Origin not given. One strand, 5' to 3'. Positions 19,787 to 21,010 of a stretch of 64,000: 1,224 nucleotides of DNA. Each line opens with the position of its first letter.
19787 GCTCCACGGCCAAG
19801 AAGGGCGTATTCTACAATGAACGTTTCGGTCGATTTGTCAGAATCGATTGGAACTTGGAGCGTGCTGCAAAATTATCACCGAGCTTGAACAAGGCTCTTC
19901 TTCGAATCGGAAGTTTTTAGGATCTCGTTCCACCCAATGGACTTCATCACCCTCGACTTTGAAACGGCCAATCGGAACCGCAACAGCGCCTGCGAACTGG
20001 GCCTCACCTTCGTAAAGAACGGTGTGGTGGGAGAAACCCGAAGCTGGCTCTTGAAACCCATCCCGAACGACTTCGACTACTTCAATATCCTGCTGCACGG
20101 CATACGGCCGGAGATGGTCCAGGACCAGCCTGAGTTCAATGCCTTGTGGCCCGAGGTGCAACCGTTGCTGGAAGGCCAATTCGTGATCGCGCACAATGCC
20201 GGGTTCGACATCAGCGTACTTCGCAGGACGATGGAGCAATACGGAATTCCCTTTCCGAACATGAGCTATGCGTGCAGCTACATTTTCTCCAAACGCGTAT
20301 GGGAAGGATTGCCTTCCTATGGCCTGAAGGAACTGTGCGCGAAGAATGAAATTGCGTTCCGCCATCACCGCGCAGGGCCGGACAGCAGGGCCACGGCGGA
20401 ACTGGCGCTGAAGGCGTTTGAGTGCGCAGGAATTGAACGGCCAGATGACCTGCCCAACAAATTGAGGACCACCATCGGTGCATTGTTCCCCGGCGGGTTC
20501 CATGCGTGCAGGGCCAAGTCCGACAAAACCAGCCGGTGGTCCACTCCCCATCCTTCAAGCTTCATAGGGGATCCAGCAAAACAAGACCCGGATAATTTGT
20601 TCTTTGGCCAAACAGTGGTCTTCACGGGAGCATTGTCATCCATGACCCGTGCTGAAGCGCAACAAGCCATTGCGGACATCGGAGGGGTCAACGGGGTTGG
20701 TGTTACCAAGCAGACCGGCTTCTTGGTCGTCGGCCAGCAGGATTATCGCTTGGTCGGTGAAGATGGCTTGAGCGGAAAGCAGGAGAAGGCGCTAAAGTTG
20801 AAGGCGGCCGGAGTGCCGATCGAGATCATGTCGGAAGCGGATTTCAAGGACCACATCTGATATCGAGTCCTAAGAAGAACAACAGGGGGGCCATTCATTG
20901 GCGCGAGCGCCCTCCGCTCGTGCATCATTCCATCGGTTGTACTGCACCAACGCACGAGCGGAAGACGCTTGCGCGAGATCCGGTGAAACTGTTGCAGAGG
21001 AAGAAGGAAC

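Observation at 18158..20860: ABC-ATPase + Toprim-like pair followed by a DEDDh-exonuclease-BRCT fusion: possible three-gene OLD/PARIS/AbiL-like anti-phage module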

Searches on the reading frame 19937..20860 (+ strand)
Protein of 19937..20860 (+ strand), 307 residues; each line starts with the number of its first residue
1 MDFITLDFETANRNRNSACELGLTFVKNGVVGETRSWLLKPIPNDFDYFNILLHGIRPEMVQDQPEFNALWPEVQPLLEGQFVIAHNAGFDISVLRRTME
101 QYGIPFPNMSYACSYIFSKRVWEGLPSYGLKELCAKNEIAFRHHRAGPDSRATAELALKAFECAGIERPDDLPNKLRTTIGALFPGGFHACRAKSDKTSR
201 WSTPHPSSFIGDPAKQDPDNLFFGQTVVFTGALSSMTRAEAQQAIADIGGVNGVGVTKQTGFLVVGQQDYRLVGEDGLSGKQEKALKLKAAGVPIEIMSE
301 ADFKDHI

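Call 3: search_protein_families(library=pfam, proteins=[window:19937-20860:+], max_evalue=0.01)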
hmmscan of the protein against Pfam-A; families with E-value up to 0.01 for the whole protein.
window:19937-20860:+ (307 aa): 2 families
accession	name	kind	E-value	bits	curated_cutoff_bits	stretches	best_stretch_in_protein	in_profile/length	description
PF00929.31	RNase_T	-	7.9e-18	66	24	1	5-156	2-163/164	Exonuclease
PF00533.33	BRCT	-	0.00076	20.1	21.3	1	219-290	3-63/78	BRCA1 C Terminus (BRCT) domain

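Call 4: search_protein_families(library=padloc, proteins=[window:19937-20860:+], max_evalue=0.01)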
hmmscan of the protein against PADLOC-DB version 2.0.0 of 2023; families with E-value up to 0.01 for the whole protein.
window:19937-20860:+ (307 aa): 3 families
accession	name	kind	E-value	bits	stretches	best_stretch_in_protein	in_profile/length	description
PDLC05027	PDC-S48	-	3.9e-28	96.7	2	53-162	57-168/411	-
PDLC01247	DEDDh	-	4.8e-23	80.4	1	5-157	2-138/139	"CAS-I,CAS-II,CAS-III,CAS-IV,CAS-V,CAS-VI; associated"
PDLC05028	PDC-S48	-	3.4e-13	47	1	3-157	20-176/512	-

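Call 5: search_protein_families(library=ncbifam, proteins=[window:19937-20860:+], max_evalue=0.01)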
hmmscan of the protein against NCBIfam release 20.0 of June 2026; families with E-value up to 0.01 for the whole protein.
window:19937-20860:+ (307 aa): 28 families (the best 25 are shown)
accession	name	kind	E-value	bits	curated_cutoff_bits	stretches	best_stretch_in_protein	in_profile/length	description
NF004844.0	PRK06195.1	equivalog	5.5e-80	269.1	373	1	1-305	1-304/309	DNA polymerase III subunit epsilon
NF005981.0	PRK08074.1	equivalog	2e-19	69.1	789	1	3-160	5-165/931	ATP-dependent DNA helicase DinG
NF001688.0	PRK00448.1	equivalog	2.4e-18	65.1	873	1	3-163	425-587/1445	PolC-type DNA polymerase III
TIGR01405.1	polC_Gram_pos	equivalog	1.3e-17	62.9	1043.45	1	2-159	190-349/1211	DNA polymerase III subunit alpha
TIGR01407.1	dinG_rel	hypoth_equivalog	5.7e-17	61.2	547.7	1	3-162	2-163/889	putative DnaQ family exonuclease/DinG family helicase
NF004719.0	PRK06063.1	equivalog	2.7e-16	59.4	389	1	27-306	45-305/331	DEDDh family exonuclease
NF005906.0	PRK07883.1-4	equivalog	1.1e-15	57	495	1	3-159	8-166/563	DEDD exonuclease domain-containing protein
NF005905.0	PRK07883.1-3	equivalog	3.8e-13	48.9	508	1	3-157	26-184/581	DEDD exonuclease domain-containing protein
NF005907.0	PRK07883.1-5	equivalog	7.3e-13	47.8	454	1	3-156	30-187/584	DEDD exonuclease domain-containing protein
NF005903.0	PRK07883.1-1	equivalog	4e-12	45.4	1038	1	16-157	63-206/642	DEDD exonuclease domain-containing protein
NF005289.0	PRK06807.1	equivalog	1.8e-10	40.6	335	1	52-160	60-168/313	3'-5' exonuclease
TIGR00573.1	dnaq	subfamily_domain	5.8e-10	39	71.5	1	4-162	10-171/217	exonuclease, DNA polymerase III, epsilon subunit family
NF004316.1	PRK05711.1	equivalog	6.9e-09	35.7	196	1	4-139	4-145/234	DNA polymerase III subunit epsilon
NF006615.0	PRK09182.1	subfamily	3.5e-08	32.6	207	1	53-156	109-206/307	3'-5' exonuclease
NF005932.1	PRK07956.1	equivalog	3.5e-08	32.4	369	1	215-268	586-639/664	NAD-dependent DNA ligase LigA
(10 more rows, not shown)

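Call 12: find_related_loci(query=window:19937-20857:+, collection=genome_contigs, flank=10000)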
Query window:19937-20857:+ (307 aa) in genome_contigs; peptide patterns used: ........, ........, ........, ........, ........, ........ (x = any residue, [..] = any of these).
77 stretches matched a pattern; 2 encode a relative of the query (tblastn E <= 1e-3); 2 distinct loci.
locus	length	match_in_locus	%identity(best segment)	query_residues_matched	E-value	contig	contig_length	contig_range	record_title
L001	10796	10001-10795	95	1-265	7e-177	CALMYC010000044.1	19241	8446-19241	MAG TPA_asm: uncultured Flavobacteriales bacterium isolate SRR2107173_bin.31_CONCOCT_v1.1_MAG genome assembly, contig: E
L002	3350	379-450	75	284-307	5e-6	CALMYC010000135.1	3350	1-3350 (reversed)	MAG TPA_asm: uncultured Flavobacteriales bacterium isolate SRR2107173_bin.31_CONCOCT_v1.1_MAG genome assembly, contig: E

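Call 17: find_homologous_proteins(query=window:19937-20857:+)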
Query window:19937-20857:+ (307 aa): 757 proteins with E <= 0.001 among 1944 candidates; the best 120 are listed.
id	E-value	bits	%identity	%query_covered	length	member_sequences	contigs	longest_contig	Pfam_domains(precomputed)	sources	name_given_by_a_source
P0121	1.3e-198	676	94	100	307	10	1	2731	PF00929.32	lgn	-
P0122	1.4e-145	502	70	99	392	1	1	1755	PF00929.32,PF00533.34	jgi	-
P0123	3.5e-145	501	70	99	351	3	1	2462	PF00929.32,PF00533.34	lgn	-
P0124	2.4e-142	491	70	99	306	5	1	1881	PF00929.32,PF00533.34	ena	-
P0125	1.6e-136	472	66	99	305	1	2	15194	PF00929.32,PF00533.34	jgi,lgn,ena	-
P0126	2.0e-131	456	64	99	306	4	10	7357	PF00929.32,PF00533.34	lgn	-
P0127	6.6e-131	454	64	100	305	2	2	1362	PF00929.32,PF00533.34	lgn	-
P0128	6.7e-131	454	64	100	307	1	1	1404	PF00929.32,PF00533.34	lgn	-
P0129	3.0e-129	448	64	100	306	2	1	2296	PF00929.32,PF00533.34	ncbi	ncbi:MAG: exonuclease domain-containing protein [Flavobacteriales bacterium]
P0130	3.9e-129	448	64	100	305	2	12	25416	PF00929.32,PF00533.34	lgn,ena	-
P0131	1.0e-128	447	64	100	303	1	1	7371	PF00929.32,PF00533.34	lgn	-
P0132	1.6e-128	446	63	100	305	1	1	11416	PF00929.32,PF00533.34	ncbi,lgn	ncbi:MAG: exonuclease domain-containing protein [Flavobacteriales bacterium]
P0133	1.3e-127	443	62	100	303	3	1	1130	PF00929.32,PF00533.34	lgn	-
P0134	1.7e-127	443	62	100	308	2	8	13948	PF00929.32,PF00533.34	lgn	-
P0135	1.2e-126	440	64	99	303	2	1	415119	PF00929.32,PF00533.34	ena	-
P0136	2.4e-126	439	62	100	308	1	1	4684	PF00929.32,PF00533.34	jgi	jgi:DNA polymerase-3 subunit epsilon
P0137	2.5e-126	439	64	99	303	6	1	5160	PF00929.32,PF00533.34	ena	-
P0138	8.4e-126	437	63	100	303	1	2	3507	PF00929.32,PF00533.34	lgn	-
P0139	1.7e-125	436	63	99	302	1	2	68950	PF00929.32,PF00533.34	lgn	-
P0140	2.2e-125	436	63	99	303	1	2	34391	PF00929.32,PF00533.34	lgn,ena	-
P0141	2.4e-125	436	63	99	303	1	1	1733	PF00929.32,PF00533.34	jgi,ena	-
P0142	2.9e-125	435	62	100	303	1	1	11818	PF00929.32,PF00533.34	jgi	jgi:DNA polymerase III subunit epsilon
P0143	3.5e-125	435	62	99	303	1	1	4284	PF00929.32,PF00533.34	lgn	-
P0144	5.0e-125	435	63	99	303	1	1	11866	PF00929.32,PF00533.34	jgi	jgi:DNA polymerase-3 subunit epsilon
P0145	5.4e-125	434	62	99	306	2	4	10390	PF00929.32,PF00533.34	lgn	-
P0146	6.3e-125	434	62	99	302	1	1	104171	PF00929.32,PF00533.34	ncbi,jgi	jgi:DNA polymerase III subunit epsilon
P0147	6.5e-125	434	63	99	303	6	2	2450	PF00929.32,PF00533.34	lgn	-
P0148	9.3e-125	434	63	100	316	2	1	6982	PF00929.32,PF00533.34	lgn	-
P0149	9.3e-125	434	62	99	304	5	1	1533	PF00929.32,PF00533.34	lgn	-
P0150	1.7e-124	433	62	99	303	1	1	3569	PF00929.32,PF00533.34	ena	-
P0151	2.3e-124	432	64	99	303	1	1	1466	PF00929.32,PF00533.34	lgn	-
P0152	2.3e-124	432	63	99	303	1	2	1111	PF00929.32,PF00533.34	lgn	-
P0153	3.2e-124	432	62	99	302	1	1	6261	PF00929.32,PF00533.34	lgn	-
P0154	4.4e-124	432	62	99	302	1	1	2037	PF00929.32,PF00533.34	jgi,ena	jgi:DNA polymerase-3 subunit epsilon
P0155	4.4e-124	432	62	99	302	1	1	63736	PF00929.32,PF00533.34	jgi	jgi:DNA polymerase III subunit epsilon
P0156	5.6e-124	431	63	99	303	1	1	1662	PF00929.32,PF00533.34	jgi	jgi:DNA polymerase-3 subunit epsilon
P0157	5.7e-124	431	62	100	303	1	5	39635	PF00929.32,PF00533.34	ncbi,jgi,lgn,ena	-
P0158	6.5e-124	431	63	99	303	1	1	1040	PF00929.32,PF00533.34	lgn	-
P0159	8.2e-124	431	63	99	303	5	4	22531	PF00929.32,PF00533.34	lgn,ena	-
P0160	9.1e-124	430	63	99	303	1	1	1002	PF00929.32,PF00533.34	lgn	-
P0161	1.0e-123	430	63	99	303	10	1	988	PF00929.32,PF00533.34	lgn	-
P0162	1.1e-123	430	62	100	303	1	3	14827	PF00929.32,PF00533.34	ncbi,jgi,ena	-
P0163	1.2e-123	430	62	99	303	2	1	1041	PF00929.32,PF00533.34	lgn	-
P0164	1.5e-123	430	62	99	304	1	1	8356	PF00929.32,PF00533.34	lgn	-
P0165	1.6e-123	430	62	99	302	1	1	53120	PF00929.32,PF00533.34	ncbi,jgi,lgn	jgi:DNA polymerase-3 subunit epsilon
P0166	1.6e-123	430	62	99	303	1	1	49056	PF00929.32,PF00533.34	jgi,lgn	jgi:DNA polymerase-3 subunit epsilon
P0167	1.8e-123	429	63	99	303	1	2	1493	PF00929.32,PF00533.34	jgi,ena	jgi:DNA polymerase-3 subunit epsilon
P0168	2.2e-123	429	62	99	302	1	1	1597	PF00929.32,PF00533.34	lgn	-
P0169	2.3e-123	429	62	99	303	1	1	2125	PF00929.32,PF00533.34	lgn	-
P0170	2.6e-123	429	61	99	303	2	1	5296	PF00929.32,PF00533.34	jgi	jgi:DNA polymerase III subunit epsilon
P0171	3.0e-123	429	61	99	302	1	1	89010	PF00929.32,PF00533.34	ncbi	-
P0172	3.4e-123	429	61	99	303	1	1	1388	PF00929.32,PF00533.34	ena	-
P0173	3.7e-123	428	61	100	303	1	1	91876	PF00929.32,PF00533.34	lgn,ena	-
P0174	3.9e-123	428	63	99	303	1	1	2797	PF00929.32,PF00533.34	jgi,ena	-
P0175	3.9e-123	428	61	99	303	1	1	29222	PF00929.32,PF00533.34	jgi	-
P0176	4.1e-123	428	61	99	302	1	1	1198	PF00929.32,PF00533.34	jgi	jgi:DNA polymerase III subunit epsilon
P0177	4.1e-123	428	62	99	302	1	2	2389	PF00929.32,PF00533.34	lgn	-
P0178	5.2e-123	428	61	99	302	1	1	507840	PF00929.32,PF00533.34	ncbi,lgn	-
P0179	5.7e-123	428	61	99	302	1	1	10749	PF00929.32,PF00533.34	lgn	-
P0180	5.8e-123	428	62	99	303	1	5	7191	PF00929.32,PF00533.34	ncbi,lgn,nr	ncbi:MAG: DNA polymerase III [Bacteroidetes bacterium]|nr:DNA polymerase III [Bacteroidota bacterium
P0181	9.1e-123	427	62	99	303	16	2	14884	PF00929.32,PF00533.34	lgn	-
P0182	1.0e-122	427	62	99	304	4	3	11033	PF00929.32,PF00533.34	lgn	-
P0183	1.1e-122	427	61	99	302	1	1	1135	PF00929.32,PF00533.34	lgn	-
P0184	1.2e-122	427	62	99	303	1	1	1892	PF00929.32,PF00533.34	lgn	-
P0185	1.7e-122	426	61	99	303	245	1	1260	PF00929.32,PF00533.34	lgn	-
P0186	1.8e-122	426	62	99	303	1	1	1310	PF00929.32,PF00533.34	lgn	-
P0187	2.1e-122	426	61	99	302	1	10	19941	PF00929.32,PF00533.34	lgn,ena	-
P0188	2.1e-122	426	61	100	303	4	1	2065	PF00929.32,PF00533.34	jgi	jgi:DNA polymerase-3 subunit epsilon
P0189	2.6e-122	426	62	100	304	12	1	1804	PF00929.32,PF00533.34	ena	-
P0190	3.4e-122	425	60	99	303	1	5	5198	PF00929.32,PF00533.34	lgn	-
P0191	4.2e-122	425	62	99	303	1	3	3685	PF00929.32,PF00533.34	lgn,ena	-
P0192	5.7e-122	425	61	99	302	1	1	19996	PF00929.32,PF00533.34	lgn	-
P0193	6.3e-122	424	62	99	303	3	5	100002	PF00929.32,PF00533.34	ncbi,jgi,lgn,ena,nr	ncbi:MAG TPA: exonuclease domain-containing protein [Bacteroidales bacterium]|nr:exonuclease domain-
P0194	6.4e-122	424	62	99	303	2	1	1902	PF00929.32,PF00533.34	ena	-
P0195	7.3e-122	424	61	99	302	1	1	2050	PF00929.32,PF00533.34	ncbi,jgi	jgi:DNA polymerase-3 subunit epsilon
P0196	7.5e-122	424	62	99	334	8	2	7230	PF00929.32,PF00533.34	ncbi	ncbi:MAG: DNA polymerase-3 subunit epsilon [Polaribacter sp.]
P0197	7.8e-122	424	60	99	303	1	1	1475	PF00929.32,PF00533.34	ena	-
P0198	9.1e-122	424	61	100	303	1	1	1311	PF00929.32,PF00533.34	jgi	jgi:DNA polymerase III subunit epsilon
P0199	1.1e-121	424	62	99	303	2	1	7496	PF00929.32,PF00533.34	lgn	-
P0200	1.1e-121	424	61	99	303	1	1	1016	PF00929.32,PF00533.34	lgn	-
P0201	2.0e-121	423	61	100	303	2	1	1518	PF00929.32,PF00533.34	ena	-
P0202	2.6e-121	422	62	99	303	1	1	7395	PF00929.32,PF00533.34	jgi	jgi:DNA polymerase III subunit epsilon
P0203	2.6e-121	422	61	100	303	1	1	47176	PF00929.32,PF00533.34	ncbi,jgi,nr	ncbi:MAG: hypothetical protein LBS69_12190 [Prevotellaceae bacterium]|jgi:DNA polymerase-3 subunit e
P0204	2.9e-121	422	61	99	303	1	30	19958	PF00929.32,PF00533.34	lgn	-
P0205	3.2e-121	422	62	99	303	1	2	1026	PF00929.32,PF00533.34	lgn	-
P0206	3.4e-121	422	60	100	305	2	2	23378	PF00929.32,PF00533.34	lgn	-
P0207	3.9e-121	422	61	99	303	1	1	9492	PF00929.32,PF00533.34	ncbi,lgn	-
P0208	4.3e-121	422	60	100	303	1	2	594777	PF00929.32,PF00533.34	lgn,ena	-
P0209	4.7e-121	422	61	100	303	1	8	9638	PF00929.32,PF00533.34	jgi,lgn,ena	-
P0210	7.9e-121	421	61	100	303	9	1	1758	PF00929.32,PF00533.34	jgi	jgi:DNA polymerase-3 subunit epsilon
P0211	8.0e-121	421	62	99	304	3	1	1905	PF00929.32,PF00533.34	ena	-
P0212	8.7e-121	421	60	99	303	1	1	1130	PF00929.32,PF00533.34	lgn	-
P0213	8.9e-121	421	62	99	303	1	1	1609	PF00929.32,PF00533.34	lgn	-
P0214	9.1e-121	421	61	99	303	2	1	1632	PF00929.32,PF00533.34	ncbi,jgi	jgi:DNA polymerase-3 subunit epsilon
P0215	9.6e-121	421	60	100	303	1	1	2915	PF00929.32,PF00533.34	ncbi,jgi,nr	ncbi:MAG: hypothetical protein LBT56_07835 [Prevotellaceae bacterium]|jgi:DNA polymerase-3 subunit e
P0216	1.0e-120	420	61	99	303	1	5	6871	PF00929.32,PF00533.34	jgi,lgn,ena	-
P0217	1.0e-120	420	61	99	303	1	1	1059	PF00929.32,PF00533.34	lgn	-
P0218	1.4e-120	420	61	100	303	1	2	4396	PF00929.32,PF00533.34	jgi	jgi:DNA polymerase-3 subunit epsilon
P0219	1.5e-120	420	61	99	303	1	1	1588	PF00929.32,PF00533.34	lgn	-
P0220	1.6e-120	420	62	100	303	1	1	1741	PF00929.32,PF00533.34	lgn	-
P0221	1.6e-120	420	62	96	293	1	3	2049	PF00929.32,PF00533.34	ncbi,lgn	-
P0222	1.7e-120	420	61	99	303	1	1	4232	PF00929.32,PF00533.34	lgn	-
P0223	2.0e-120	419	62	99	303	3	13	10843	PF00929.32,PF00533.34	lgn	-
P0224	2.1e-120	419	61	100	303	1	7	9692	PF00929.32,PF00533.34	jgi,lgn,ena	-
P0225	2.2e-120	419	61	99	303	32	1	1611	PF00929.32,PF00533.34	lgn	-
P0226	2.3e-120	419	61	99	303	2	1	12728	PF00929.32,PF00533.34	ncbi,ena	-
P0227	2.8e-120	419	61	99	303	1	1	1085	PF00929.32,PF00533.34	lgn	-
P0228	3.1e-120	419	61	100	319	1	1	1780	PF00929.32,PF00533.34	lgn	-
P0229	3.3e-120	419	61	100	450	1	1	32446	PF00929.32,PF00533.34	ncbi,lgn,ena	-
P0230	3.5e-120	419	61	100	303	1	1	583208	PF00929.32,PF00533.34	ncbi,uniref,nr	ncbi:exonuclease domain-containing protein [Emticicia sp. BO119]|uniref:exonuclease domain-containin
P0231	3.6e-120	419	60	99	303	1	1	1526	PF00929.32,PF00533.34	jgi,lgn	-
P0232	4.7e-120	418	61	99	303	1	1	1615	PF00929.32,PF00533.34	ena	-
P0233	5.0e-120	418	61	99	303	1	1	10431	PF00929.32,PF00533.34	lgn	-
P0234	5.6e-120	418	59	100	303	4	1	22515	PF00929.32,PF00533.34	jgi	jgi:DNA polymerase III subunit epsilon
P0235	5.6e-120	418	60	99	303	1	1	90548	PF00929.32,PF00533.34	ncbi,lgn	ncbi:MAG: exonuclease domain-containing protein [Bacteroidota bacterium]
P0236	6.4e-120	418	60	99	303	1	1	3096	PF00929.32,PF00533.34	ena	-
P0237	8.4e-120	417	60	99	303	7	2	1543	PF00929.32,PF00533.34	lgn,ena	-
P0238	9.3e-120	417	61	99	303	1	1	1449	PF00929.32,PF00533.34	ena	-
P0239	9.4e-120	417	61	100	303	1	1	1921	PF00929.32,PF00533.34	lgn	-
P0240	1.0e-119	417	62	99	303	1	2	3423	PF00929.32,PF00533.34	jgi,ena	-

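Call 19: find_encoding_contigs(protein=P0125, flank=7000, max_places=2)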
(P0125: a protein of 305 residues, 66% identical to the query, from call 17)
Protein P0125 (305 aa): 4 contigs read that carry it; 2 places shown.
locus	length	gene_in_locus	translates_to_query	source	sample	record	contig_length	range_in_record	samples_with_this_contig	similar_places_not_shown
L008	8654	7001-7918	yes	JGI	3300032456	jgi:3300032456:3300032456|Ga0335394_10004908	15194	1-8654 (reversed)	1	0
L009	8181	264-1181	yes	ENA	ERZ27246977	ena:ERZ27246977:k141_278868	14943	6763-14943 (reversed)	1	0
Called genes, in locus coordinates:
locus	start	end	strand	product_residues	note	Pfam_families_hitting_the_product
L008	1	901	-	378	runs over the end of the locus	PF01594:AI-2E_transport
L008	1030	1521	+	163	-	-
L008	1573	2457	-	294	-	PF13485:Peptidase_MA_2 (weak)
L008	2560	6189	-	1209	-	PF01839:FG-GAP (faint), PF12256:TcdB_toxin_midN (faint), PF13517:FG-GAP_3, PF24595:DUF7619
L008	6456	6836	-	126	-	-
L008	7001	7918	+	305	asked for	PF00929:RNase_T, PF00533:BRCT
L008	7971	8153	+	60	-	-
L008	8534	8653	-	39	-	?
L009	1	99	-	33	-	?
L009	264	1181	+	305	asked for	PF00929:RNase_T, PF00533:BRCT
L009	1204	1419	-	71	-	-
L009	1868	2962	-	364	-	PF00665:rve, PF13683:rve_3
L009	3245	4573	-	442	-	-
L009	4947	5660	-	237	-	-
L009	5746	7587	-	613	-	PF02457:DAC (faint), PF21751:DACNV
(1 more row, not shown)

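Call 20: find_encoding_contigs(protein=P0130, flank=7000, max_places=2)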
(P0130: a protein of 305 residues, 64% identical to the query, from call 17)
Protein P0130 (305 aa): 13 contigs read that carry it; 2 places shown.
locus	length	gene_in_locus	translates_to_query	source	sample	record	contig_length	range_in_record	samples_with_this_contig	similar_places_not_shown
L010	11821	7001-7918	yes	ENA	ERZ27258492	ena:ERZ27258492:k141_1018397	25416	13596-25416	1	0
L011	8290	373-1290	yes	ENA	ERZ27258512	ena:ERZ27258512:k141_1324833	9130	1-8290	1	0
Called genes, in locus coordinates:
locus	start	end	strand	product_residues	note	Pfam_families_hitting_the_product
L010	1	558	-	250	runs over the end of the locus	PF00072:Response_reg, PF04397:LytTR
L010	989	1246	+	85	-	-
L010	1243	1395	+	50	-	-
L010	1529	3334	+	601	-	PF18962:Por_Secre_tail (faint)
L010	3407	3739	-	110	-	PF22827:GldL_N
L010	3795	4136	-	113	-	PF01934:HepT-like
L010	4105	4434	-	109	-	PF22600:MTPAP-like_central (weak), PF01909:NTP_transf_2, PF18765:Polbeta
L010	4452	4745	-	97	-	-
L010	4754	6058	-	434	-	PF05195:AMP_N, PF00557:Peptidase_M24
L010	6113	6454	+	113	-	PF13711:DUF4160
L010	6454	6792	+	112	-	PF10387:DUF2442 (weak)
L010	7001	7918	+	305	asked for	PF00929:RNase_T, PF00533:BRCT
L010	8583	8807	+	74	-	-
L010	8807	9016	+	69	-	PF07927:HicA_toxin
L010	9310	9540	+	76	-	-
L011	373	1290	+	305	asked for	PF00929:RNase_T, PF00533:BRCT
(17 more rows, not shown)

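Call 21: find_encoding_contigs(protein=P0135, flank=7000, max_places=2)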
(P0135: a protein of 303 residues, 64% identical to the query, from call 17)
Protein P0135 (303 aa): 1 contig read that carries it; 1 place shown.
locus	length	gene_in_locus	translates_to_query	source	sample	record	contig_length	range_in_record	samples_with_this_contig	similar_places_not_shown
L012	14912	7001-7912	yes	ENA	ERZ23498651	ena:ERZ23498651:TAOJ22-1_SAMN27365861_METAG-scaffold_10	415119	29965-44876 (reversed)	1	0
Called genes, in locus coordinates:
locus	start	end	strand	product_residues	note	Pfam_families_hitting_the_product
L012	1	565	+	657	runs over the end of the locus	PF15615:TerB_C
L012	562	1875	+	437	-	PF10923:BrxC_BrxD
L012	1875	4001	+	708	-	PF00270:DEAD, PF00271:Helicase_C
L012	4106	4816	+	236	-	PF14237:GYF_2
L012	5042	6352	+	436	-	PF13734:Inhibitor_I69, PF01640:Peptidase_C10 (weak)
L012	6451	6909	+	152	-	-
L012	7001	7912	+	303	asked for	PF00929:RNase_T, PF00533:BRCT (weak)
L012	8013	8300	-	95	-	-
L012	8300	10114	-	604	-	-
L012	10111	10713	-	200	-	-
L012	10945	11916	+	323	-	-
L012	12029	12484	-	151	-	-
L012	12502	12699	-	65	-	-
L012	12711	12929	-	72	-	-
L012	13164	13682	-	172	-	-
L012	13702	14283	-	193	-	-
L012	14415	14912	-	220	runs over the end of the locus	-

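Call 29: find_encoding_contigs(protein=P0178, flank=7000, max_places=1)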
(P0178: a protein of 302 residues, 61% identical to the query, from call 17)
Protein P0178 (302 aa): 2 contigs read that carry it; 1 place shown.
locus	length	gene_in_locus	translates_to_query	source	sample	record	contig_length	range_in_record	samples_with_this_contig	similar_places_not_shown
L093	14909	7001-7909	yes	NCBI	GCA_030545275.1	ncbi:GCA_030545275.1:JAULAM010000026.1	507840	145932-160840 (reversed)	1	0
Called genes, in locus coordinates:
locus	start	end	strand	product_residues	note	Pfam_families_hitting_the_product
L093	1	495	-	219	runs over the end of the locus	-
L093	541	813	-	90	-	-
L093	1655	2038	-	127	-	PF26113:GH16_XgeA (weak)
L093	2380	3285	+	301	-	-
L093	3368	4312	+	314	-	PF13612:DDE_Tnp_1_3 (weak), PF01609:DDE_Tnp_1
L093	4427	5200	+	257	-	-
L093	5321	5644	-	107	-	PF13560:HTH_31, PF12844:HTH_19 (weak)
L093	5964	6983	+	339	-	-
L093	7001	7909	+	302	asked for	PF00929:RNase_T, PF00533:BRCT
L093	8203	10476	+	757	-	PF14280:DUF4365, PF01926:MMR_HSR1, PF00350:Dynamin_N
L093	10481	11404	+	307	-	-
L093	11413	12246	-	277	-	PF13276:HTH_21, PF00665:rve, PF13683:rve_3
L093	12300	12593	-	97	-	PF01527:HTH_Tnp_1 (weak)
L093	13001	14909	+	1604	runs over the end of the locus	-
